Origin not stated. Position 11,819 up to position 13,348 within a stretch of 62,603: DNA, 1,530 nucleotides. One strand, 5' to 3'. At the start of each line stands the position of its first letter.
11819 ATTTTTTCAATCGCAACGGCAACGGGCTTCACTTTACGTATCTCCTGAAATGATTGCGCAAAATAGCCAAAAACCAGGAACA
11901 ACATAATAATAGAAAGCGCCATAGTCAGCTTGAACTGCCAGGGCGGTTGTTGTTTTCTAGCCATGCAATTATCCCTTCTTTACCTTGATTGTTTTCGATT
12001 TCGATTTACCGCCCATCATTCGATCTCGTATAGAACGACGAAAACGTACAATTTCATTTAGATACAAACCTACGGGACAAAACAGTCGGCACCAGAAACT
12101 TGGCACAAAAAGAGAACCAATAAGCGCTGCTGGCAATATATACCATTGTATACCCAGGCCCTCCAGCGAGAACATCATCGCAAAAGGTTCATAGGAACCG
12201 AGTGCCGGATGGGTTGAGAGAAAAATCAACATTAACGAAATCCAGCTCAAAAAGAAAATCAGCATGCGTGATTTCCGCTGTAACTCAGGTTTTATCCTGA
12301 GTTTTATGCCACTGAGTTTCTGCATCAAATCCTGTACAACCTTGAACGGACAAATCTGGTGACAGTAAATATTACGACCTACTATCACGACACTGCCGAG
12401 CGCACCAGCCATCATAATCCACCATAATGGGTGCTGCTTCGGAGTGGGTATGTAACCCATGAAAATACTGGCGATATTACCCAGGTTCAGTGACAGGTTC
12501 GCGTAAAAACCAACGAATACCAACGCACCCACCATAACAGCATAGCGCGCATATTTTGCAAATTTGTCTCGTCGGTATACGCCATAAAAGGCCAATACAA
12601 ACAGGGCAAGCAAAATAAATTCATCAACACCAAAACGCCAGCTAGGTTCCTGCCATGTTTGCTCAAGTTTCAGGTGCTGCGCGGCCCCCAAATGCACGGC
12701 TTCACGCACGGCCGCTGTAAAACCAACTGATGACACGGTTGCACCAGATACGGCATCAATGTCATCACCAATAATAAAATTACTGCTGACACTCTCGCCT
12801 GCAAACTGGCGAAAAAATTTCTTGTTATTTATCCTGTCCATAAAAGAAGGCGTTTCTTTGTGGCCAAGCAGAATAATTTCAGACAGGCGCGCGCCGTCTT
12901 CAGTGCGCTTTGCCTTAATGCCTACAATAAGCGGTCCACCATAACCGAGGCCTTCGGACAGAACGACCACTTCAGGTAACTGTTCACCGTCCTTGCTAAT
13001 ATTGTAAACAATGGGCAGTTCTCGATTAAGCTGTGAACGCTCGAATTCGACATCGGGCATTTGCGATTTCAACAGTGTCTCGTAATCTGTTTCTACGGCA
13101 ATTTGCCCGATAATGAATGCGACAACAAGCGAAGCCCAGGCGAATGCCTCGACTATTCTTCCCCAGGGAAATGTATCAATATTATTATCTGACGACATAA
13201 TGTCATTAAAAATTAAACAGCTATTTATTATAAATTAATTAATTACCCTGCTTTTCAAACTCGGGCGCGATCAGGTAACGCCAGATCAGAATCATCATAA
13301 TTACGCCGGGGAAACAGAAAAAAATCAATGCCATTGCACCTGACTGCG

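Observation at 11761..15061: pceABC-like respiratory reductive dehalogenase module in a nap/sat gammaproteobacterial chromosome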

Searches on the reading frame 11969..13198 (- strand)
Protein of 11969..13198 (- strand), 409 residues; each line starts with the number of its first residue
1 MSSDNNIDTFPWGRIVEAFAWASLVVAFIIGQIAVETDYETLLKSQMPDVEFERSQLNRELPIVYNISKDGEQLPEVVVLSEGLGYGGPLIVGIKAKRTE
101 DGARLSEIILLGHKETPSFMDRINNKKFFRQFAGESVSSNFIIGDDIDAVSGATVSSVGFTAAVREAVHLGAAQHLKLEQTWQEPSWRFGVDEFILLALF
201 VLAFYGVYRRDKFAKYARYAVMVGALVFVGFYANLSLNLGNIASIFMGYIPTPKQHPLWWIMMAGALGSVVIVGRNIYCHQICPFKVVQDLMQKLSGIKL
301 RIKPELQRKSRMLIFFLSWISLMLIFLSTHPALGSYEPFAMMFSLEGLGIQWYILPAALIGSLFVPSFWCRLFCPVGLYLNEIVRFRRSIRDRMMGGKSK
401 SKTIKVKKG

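Call 3: search_protein_families(library=pfam, proteins=[window:11969-13198:-], max_evalue=0.1)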
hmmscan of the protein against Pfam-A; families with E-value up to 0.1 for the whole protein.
window:11969-13198:- (409 aa): 3 families
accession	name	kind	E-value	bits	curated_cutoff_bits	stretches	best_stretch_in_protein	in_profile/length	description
PF12801.12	Fer4_5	-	1.4e-11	44.6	22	2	256-303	2-48/48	4Fe-4S binding domain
PF04205.19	FMN_bind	-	2.8e-11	44.3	22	1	85-168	1-76/77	FMN-binding domain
PF01566.24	Nramp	-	0.075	12.5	29.8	1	196-281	97-180/357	Natural resistance-associated macrophage protein-like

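Call 4: search_protein_families(library=ncbifam, proteins=[window:11969-13198:-], max_evalue=0.1)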
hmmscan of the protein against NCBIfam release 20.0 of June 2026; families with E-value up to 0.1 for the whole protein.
window:11969-13198:- (409 aa): 10 families
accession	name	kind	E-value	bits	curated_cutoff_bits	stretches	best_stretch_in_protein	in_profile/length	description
NF045876.1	RnfG_DVU2794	exception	2.1e-15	56.7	205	1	59-180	68-188/190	RnfABCDGE type electron transport complex subunit G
NF046105.1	TransRegNosR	equivalog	9.4e-12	44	1000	1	173-381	388-611/680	transcriptional regulator NosR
TIGR01947.1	rnfG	subfamily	1.5e-09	38.3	102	1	60-169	68-183/187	RnfABCDGE type electron transport complex subunit G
TIGR02163.1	napH_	subfamily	4e-08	33.1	213.05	1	271-380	74-184/255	NapH/MauN family ferredoxin-type protein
NF007013.0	PRK09477.1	equivalog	6.4e-07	28.7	234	1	271-378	97-205/286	quinol dehydrogenase ferredoxin subunit NapH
NF041840.1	rnfG_Methano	equivalog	5.6e-06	26.1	230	1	104-168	115-181/189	Rnf electron transport complex subunit RnfG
TIGR01938.1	nqrC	equivalog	0.0012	18.5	144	1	58-164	118-238/251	NADH:ubiquinone reductase (Na(+)-transporting) subunit C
NF003749.0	PRK05346.1-5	equivalog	0.0018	17.7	255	1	60-161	123-235/261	Na(+)-translocating NADH-quinone reductase subunit C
NF003747.0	PRK05346.1-2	equivalog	0.0043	16.3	336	0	64-162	123-233/260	Na(+)-translocating NADH-quinone reductase subunit C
NF002519.0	PRK01908.1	equivalog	0.0089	15.7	178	1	64-180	79-201/209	electron transport complex subunit RsxG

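Call 8: search_solved_structures(query=window:11969-13198:-, max_evalue=1, show_alignments=2)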
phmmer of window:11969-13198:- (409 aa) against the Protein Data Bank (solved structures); distinct sequences matched with E-value up to 1: 6.
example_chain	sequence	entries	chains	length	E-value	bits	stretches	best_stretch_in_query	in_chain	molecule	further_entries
7zc6_G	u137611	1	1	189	0.001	21.1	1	66-169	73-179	RnfG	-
8ahx_G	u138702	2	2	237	0.0058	18.7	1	74-187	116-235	Ion-translocating oxidoreductase complex subunit G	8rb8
8rb9_G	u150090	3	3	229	0.094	14.7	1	74-142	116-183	Ion-translocating oxidoreductase complex subunit G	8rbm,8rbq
8p2b_A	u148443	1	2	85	0.22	13.4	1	84-168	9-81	Clostridiaceae bacterium FMN4 domain 1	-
1ay4_A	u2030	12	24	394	0.24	13.3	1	138-195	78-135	AROMATIC AMINO ACID AMINOTRANSFERASE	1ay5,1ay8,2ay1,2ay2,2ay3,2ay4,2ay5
9f5x_1O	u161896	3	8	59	0.96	11.4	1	242-289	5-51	Mitochondrial ubiquinol-cytochrome c oxidoreductase subunit 10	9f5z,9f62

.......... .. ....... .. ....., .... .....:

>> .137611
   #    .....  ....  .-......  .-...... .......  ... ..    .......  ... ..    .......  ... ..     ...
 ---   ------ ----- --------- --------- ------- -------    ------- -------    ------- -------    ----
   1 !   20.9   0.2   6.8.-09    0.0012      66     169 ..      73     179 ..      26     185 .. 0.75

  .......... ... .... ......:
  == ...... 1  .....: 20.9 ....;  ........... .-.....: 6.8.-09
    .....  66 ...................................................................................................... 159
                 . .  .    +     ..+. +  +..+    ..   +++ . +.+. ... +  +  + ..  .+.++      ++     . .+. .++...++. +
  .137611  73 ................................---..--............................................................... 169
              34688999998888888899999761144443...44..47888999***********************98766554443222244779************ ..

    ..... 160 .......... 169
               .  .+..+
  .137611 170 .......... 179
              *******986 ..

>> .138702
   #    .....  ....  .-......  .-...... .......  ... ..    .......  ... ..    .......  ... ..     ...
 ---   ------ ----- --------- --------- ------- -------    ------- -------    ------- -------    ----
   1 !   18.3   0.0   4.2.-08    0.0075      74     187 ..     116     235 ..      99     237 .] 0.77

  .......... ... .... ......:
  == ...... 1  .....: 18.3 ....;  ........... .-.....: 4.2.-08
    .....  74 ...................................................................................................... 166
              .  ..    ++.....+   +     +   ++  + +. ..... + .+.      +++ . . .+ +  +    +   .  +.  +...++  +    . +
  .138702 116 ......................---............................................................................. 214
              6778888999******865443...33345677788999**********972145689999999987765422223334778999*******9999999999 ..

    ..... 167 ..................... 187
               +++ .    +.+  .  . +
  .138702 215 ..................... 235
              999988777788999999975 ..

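Call 60: find_homologous_proteins(query=window:11969-13198:-, max_evalue=1e-10)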
Query window:11969-13198:- (409 aa): 712 proteins with E <= 1e-10 among 8000 candidates; the best 120 are listed.
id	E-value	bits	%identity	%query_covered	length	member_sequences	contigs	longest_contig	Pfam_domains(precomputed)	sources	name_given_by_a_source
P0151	1.4e-239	813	86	100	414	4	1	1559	PF12801.13,PF04205.20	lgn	-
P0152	3.7e-237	805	85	99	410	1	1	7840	PF12801.13,PF04205.20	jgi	jgi:Na+-translocating ferredoxin:NAD+ oxidoreductase RnfG subunit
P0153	4.1e-236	801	82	100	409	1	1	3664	PF12801.13,PF04205.20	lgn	-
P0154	6.7e-236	801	83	99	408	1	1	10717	PF12801.13,PF04205.20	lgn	-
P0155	6.4e-235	797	85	97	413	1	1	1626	PF12801.13,PF04205.20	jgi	jgi:Na+-translocating ferredoxin:NAD+ oxidoreductase RnfG subunit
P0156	1.6e-234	796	83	100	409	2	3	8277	PF12801.13,PF04205.20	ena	-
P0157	1.9e-233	793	83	100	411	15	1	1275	PF12801.13,PF04205.20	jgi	jgi:Na+-translocating ferredoxin:NAD+ oxidoreductase RnfG subunit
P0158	2.5e-233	792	82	100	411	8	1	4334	PF12801.13,PF04205.20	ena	-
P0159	5.8e-233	791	83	100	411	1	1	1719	PF12801.13,PF04205.20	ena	-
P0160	6.0e-232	788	83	98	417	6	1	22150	PF12801.13,PF04205.20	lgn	-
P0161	7.3e-232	787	82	100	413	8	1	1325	PF12801.13,PF04205.20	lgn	-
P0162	2.6e-231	786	82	100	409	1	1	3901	PF12801.13,PF04205.20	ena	-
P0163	6.6e-231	784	82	99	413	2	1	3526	PF12801.13,PF04205.20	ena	-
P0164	8.6e-231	784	82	100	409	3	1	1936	PF12801.13,PF04205.20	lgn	-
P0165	3.2e-230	782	83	98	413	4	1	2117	PF12801.13,PF04205.20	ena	-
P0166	5.3e-230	781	84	97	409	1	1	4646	PF12801.13,PF04205.20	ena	-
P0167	1.3e-229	780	83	97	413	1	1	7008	PF12801.13,PF04205.20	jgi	jgi:Na+-translocating ferredoxin:NAD+ oxidoreductase RnfG subunit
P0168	1.5e-229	780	81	99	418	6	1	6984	PF12801.13,PF04205.20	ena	-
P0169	4.5e-229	778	83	98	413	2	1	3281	PF12801.13,PF04205.20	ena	-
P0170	6.3e-229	778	82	97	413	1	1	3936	PF12801.13,PF04205.20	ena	-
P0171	5.7e-227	771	80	100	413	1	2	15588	PF12801.13,PF04205.20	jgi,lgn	jgi:Na+-translocating ferredoxin:NAD+ oxidoreductase RnfG subunit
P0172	7.6e-227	771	81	100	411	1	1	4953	PF12801.13,PF04205.20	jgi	-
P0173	7.9e-217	738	78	97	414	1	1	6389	PF12801.13,PF04205.20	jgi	jgi:Na+-translocating ferredoxin:NAD+ oxidoreductase RnfG subunit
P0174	1.9e-215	733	77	97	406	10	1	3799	PF12801.13,PF04205.20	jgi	jgi:Na+-translocating ferredoxin:NAD+ oxidoreductase RnfG subunit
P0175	1.6e-214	730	74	100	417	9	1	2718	PF12801.13,PF04205.20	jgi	jgi:Na+-translocating ferredoxin:NAD+ oxidoreductase RnfG subunit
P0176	1.6e-214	730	74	100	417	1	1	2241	PF12801.13,PF04205.20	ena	-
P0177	1.5e-213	727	75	100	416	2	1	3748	PF12801.13,PF04205.20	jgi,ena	-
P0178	4.7e-212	722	74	100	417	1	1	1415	PF12801.13,PF04205.20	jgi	jgi:Na+-translocating ferredoxin:NAD+ oxidoreductase RnfG subunit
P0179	1.0e-211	721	75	97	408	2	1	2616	PF12801.13,PF04205.20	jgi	-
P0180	1.1e-211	721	75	97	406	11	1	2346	PF12801.13,PF04205.20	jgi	jgi:Na+-translocating ferredoxin:NAD+ oxidoreductase RnfG subunit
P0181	1.3e-211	721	76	97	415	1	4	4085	PF12801.13,PF04205.20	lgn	-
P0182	1.4e-211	721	74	97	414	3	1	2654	PF12801.13,PF04205.20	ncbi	-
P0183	4.6e-211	719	73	100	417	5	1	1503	PF12801.13,PF04205.20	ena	-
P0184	1.5e-210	717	75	97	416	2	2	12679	PF12801.13,PF04205.20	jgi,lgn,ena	-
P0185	2.1e-210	717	75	100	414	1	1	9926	PF12801.13,PF04205.20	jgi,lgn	-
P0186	2.3e-210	717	74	100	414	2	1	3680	PF12801.13,PF04205.20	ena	-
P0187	2.7e-210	716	73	100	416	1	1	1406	PF12801.13,PF04205.20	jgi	-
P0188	4.1e-210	716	73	100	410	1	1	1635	PF12801.13,PF04205.20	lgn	-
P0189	5.3e-210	715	74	100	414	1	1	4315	PF12801.13,PF04205.20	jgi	-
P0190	1.9e-209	714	72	100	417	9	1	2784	PF12801.13,PF04205.20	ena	-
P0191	6.7e-209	712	75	97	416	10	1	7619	PF12801.13,PF04205.20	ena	-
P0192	7.8e-209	712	74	100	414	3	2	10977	PF12801.13,PF04205.20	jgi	-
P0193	2.5e-208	710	75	96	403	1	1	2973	PF12801.13,PF04205.20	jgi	jgi:Na+-translocating ferredoxin:NAD+ oxidoreductase RnfG subunit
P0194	2.9e-207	706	72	98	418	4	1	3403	PF12801.13,PF04205.20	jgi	jgi:Na+-translocating ferredoxin:NAD+ oxidoreductase RnfG subunit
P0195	4.3e-207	706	72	100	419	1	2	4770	PF12801.13,PF04205.20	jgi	-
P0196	4.8e-207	706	73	100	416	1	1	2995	PF12801.13,PF04205.20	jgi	jgi:Na+-translocating ferredoxin:NAD+ oxidoreductase RnfG subunit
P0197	1.9e-206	704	76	97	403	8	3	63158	PF12801.13,PF04205.20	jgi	jgi:Na+-translocating ferredoxin:NAD+ oxidoreductase RnfG subunit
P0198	4.1e-206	703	73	98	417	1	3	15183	PF12801.13,PF04205.20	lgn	-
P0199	3.2e-205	700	75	97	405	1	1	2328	PF12801.13,PF04205.20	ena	-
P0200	5.6e-205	699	71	100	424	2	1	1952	PF12801.13,PF04205.20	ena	-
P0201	9.5e-205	698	72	96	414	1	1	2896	PF12801.13,PF04205.20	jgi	jgi:Na+-translocating ferredoxin:NAD+ oxidoreductase RnfG subunit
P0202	2.1e-203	694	71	97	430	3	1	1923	PF12801.13,PF04205.20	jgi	jgi:Na+-translocating ferredoxin:NAD+ oxidoreductase RnfG subunit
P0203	6.4e-203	692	71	99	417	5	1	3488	PF12801.13,PF04205.20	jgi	jgi:Na+-translocating ferredoxin:NAD+ oxidoreductase RnfG subunit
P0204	1.2e-201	688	72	98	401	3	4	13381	PF12801.13,PF04205.20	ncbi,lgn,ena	-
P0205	4.1e-201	686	72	98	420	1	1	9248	PF12801.13,PF04205.20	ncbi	-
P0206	2.0e-200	684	72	97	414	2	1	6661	PF12801.13,PF04205.20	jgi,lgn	-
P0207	3.8e-200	683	72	99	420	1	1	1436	PF12801.13,PF04205.20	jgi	jgi:Na+-translocating ferredoxin:NAD+ oxidoreductase RnfG subunit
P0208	1.2e-199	681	71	99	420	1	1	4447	PF12801.13,PF04205.20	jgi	jgi:Na+-translocating ferredoxin:NAD+ oxidoreductase RnfG subunit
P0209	2.5e-199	680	72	99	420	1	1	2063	PF12801.13,PF04205.20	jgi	jgi:Na+-translocating ferredoxin:NAD+ oxidoreductase RnfG subunit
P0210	1.2e-198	678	72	97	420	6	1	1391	PF12801.13,PF04205.20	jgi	jgi:Na+-translocating ferredoxin:NAD+ oxidoreductase RnfG subunit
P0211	1.7e-198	678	71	96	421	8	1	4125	PF12801.13,PF04205.20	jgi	jgi:Na+-translocating ferredoxin:NAD+ oxidoreductase RnfG subunit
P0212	3.4e-198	677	71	98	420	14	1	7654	PF12801.13,PF04205.20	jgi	-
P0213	5.7e-198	676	72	96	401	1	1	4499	PF12801.13,PF04205.20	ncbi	-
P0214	1.0e-197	675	71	97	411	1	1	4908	PF12801.13,PF04205.20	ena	-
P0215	1.3e-197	675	71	93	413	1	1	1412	PF12801.13,PF04205.20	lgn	-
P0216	4.6e-197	673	72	96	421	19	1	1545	PF12801.13,PF04205.20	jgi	jgi:Na+-translocating ferredoxin:NAD+ oxidoreductase RnfG subunit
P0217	1.3e-195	668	72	93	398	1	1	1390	PF12801.13,PF04205.20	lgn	-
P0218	3.0e-195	667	72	93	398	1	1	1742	PF12801.13,PF04205.20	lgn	-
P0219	3.1e-195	667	73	91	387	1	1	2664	PF12801.13,PF04205.20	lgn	-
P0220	3.6e-195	667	72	93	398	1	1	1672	PF12801.13,PF04205.20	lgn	-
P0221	1.1e-194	665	70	95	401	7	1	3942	PF12801.13,PF04205.20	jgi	-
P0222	1.1e-194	665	69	100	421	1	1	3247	PF12801.13,PF04205.20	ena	-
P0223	1.2e-193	662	68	99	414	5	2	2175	PF12801.13,PF04205.20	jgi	jgi:Na+-translocating ferredoxin:NAD+ oxidoreductase RnfG subunit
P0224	2.9e-193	660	68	99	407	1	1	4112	PF12801.13,PF04205.20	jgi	-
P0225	3.3e-193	660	67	99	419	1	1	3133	PF12801.13,PF04205.20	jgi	jgi:Na+-translocating ferredoxin:NAD+ oxidoreductase RnfG subunit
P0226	6.4e-193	659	70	98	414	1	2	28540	PF12801.13,PF04205.20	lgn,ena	-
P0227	2.0e-192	658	67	98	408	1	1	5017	PF12801.13,PF04205.20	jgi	-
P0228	1.9e-191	654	68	99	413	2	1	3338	PF12801.13,PF04205.20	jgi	-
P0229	2.4e-191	654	68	99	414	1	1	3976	PF12801.13,PF04205.20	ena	-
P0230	2.9e-191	654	70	96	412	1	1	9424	PF12801.13,PF04205.20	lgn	-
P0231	6.7e-191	652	71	92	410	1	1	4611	PF12801.13,PF04205.20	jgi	-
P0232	1.1e-190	652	68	99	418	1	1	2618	PF12801.13,PF04205.20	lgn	-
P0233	1.1e-190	652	71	96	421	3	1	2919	PF12801.13,PF04205.20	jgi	jgi:Na+-translocating ferredoxin:NAD+ oxidoreductase RnfG subunit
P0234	1.5e-190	651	68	99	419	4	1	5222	PF12801.13,PF04205.20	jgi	jgi:Na+-translocating ferredoxin:NAD+ oxidoreductase RnfG subunit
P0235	5.9e-190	649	69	98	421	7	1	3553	PF12801.13,PF04205.20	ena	-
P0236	2.1e-189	648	67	98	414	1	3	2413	PF12801.13,PF04205.20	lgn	-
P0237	3.8e-189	647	68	99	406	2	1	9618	PF12801.13,PF04205.20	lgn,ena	-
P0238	6.0e-189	646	68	99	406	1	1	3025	PF12801.13,PF04205.20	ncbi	-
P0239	1.3e-188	645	67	98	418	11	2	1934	PF12801.13,PF04205.20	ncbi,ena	-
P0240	1.7e-188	645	84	80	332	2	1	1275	PF12801.13,PF04205.20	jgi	jgi:hypothetical protein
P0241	3.2e-188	644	69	96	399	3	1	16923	PF12801.13,PF04205.20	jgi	jgi:Na+-translocating ferredoxin:NAD+ oxidoreductase RnfG subunit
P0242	5.3e-188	643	68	97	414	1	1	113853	PF12801.13,PF04205.20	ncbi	-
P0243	1.1e-187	642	68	98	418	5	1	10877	PF12801.13,PF04205.20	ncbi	-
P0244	2.1e-187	641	69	94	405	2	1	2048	PF12801.13,PF04205.20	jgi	jgi:Na+-translocating ferredoxin:NAD+ oxidoreductase RnfG subunit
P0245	2.4e-187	641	68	96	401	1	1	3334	PF12801.13,PF04205.20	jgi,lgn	-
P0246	2.7e-187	641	68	99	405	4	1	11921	PF12801.13,PF04205.20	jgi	jgi:Na+-translocating ferredoxin:NAD+ oxidoreductase RnfG subunit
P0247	1.6e-186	638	67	100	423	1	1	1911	PF12801.13,PF04205.20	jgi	jgi:Na+-translocating ferredoxin:NAD+ oxidoreductase RnfG subunit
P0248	1.6e-186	638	67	99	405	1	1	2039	PF12801.13,PF04205.20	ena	-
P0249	6.5e-186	636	66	97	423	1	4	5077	PF12801.13,PF04205.20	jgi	jgi:Na+-translocating ferredoxin:NAD+ oxidoreductase RnfG subunit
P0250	2.5e-185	634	67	98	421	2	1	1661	PF12801.13,PF04205.20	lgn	-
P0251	3.3e-185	634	67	95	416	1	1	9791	PF12801.13,PF04205.20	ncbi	ncbi:4Fe-4S binding protein [Pseudomonadota bacterium]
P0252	5.6e-185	633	67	96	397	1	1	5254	PF12801.13,PF04205.20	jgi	-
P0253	7.0e-184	629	74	87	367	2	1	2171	PF12801.13,PF04205.20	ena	-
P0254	4.3e-183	627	68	94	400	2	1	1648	PF12801.13,PF04205.20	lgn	-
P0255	6.1e-183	626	68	97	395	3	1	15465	PF12801.13,PF04205.20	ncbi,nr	ncbi:MAG: FMN-binding protein, partial [Gammaproteobacteria bacterium]|nr:FMN-binding protein [Gamma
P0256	1.1e-182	625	68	93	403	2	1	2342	PF12801.13,PF04205.20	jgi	jgi:Na+-translocating ferredoxin:NAD+ oxidoreductase RnfG subunit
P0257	1.1e-182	625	67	95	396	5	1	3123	PF12801.13,PF04205.20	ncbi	-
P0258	4.3e-182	623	64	100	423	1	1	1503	PF12801.13,PF04205.20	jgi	jgi:Na+-translocating ferredoxin:NAD+ oxidoreductase RnfG subunit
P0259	2.4e-181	621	66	97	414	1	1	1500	PF12801.13,PF04205.20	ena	-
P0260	3.2e-181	621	64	98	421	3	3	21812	PF12801.13,PF04205.20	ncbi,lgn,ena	-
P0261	1.4e-180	619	68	93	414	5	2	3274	PF12801.13,PF04205.20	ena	-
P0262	9.8e-180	616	79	80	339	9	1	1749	PF12801.13,PF04205.20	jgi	jgi:hypothetical protein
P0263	1.0e-179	616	65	96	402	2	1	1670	PF12801.13,PF04205.20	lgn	-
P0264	1.0e-178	612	65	95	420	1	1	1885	PF12801.13,PF04205.20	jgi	jgi:Na+-translocating ferredoxin:NAD+ oxidoreductase RnfG subunit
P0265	2.1e-176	605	67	90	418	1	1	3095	PF12801.13,PF04205.20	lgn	-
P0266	3.2e-176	604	67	93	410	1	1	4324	PF12801.13,PF04205.20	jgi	jgi:uncharacterized protein with FMN-binding domain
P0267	9.3e-176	603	64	96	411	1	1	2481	PF12801.13,PF04205.20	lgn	-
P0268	1.9e-174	598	66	93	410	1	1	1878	PF12801.13,PF04205.20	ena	-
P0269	3.7e-174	597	65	93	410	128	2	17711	PF12801.13,PF04205.20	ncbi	-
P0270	7.6e-174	596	66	91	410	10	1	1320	PF12801.13,PF04205.20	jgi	jgi:uncharacterized protein with FMN-binding domain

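Call 63: find_encoding_contigs(protein=P0160, flank=10000, max_places=1)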
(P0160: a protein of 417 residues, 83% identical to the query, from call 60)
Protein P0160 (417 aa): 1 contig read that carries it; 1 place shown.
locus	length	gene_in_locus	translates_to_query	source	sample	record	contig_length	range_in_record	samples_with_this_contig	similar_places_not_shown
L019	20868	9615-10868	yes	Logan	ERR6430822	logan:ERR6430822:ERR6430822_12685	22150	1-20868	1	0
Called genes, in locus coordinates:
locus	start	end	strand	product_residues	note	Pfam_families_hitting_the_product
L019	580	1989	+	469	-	PF18914:DUF5666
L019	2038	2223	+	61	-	-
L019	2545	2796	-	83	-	-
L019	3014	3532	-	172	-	PF00571:CBS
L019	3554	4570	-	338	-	PF02775:TPP_enzyme_C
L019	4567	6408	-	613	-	PF01558:POR, PF01855:POR_N, PF17147:PFOR_II (weak)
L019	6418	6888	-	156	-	PF00571:CBS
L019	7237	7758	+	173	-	PF20221:DUF6580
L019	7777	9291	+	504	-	PF12838:Fer4_7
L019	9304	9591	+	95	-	PF27193:VcrB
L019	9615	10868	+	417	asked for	PF04205:FMN_bind, PF12801:Fer4_5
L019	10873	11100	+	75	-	-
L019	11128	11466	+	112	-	PF11742:DUF3302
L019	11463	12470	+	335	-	PF25917:BSH_RND, PF25954:Beta-barrel_RND_2 (faint)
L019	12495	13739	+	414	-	PF02812:ELFV_dehydrog_N, PF00208:ELFV_dehydrog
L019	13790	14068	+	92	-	-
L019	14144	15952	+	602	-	-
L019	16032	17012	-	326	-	PF01073:3Beta_HSD, PF01370:Epimerase, PF02719:Polysacc_synt_2, PF04321:RmlD_sub_bind, PF05368:NmrA, PF07993:NAD_binding_4 (faint), PF13460:NAD_binding_10 (weak), PF16363:GDP_Man_Dehyd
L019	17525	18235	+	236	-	PF00702:Hydrolase, PF03031:NIF (faint), PF12710:HAD (weak), PF13419:HAD_2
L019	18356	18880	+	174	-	PF13511:DUF4124 (weak)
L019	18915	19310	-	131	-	PF03692:CxxCxxCC (weak)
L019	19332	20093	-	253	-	PF01203:T2SSN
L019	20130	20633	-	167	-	PF04612:T2SSM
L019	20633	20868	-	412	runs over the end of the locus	PF05134:T2SSL, PF12693:GspL_C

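Call 66: search_protein_families(library=ncbifam, proteins=[L019:7237-7758:+], max_evalue=0.01)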
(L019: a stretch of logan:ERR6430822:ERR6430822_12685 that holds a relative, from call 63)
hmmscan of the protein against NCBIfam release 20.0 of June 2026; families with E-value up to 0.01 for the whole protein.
L019:7237-7758:+ (173 aa): 0 families

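Call 77: predict_structure(alignment_id=A5)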
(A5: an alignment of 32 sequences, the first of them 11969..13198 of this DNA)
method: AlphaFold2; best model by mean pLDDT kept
length: 409 residues; sequences in the alignment: 32
mean_pLDDT: 57.2   pTM: 0.48
mean pLDDT of the five models: 57.2, 56.2, 54.8, 54.3, 49.3
residues with pLDDT >= 90: 0; 70-90: 73; 50-70: 214; < 50: 122
segments of 3 or more residues with pLDDT < 50: 1-9, 84-88, 114-118, 140-159, 182-187, 230-249, 329-356, 372-380, 396-409
pLDDT, mean of each block of 10 residues (from residue 1): 40 60 63 59 73 67 73 75 50 70 66 51 52 55 32 38 53 55 51 79 80 83 68 42 46 60 68 66 64 64 55 56 52 41 38 48 56 46 57 51 39
secondary structure, 60 per line:
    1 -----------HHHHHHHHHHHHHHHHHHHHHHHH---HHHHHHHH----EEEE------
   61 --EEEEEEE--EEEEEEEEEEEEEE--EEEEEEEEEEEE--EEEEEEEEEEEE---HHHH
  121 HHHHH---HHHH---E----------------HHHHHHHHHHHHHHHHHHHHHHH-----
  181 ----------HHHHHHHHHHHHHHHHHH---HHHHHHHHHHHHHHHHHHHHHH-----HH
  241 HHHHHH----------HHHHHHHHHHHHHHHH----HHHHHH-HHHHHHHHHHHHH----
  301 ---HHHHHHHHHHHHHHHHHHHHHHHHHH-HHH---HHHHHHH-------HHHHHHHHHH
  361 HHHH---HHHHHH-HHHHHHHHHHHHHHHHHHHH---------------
elements in order: H12-35 H39-46 E51-54 E63-69 E72-85 E88-99 E102-113 H117-125 H129-132 H153-175 H191-208 H212-233 H239-246 H257-272 H277-282 H284-296 H304-329 H337-343 H351-364 H368-373 H375-394
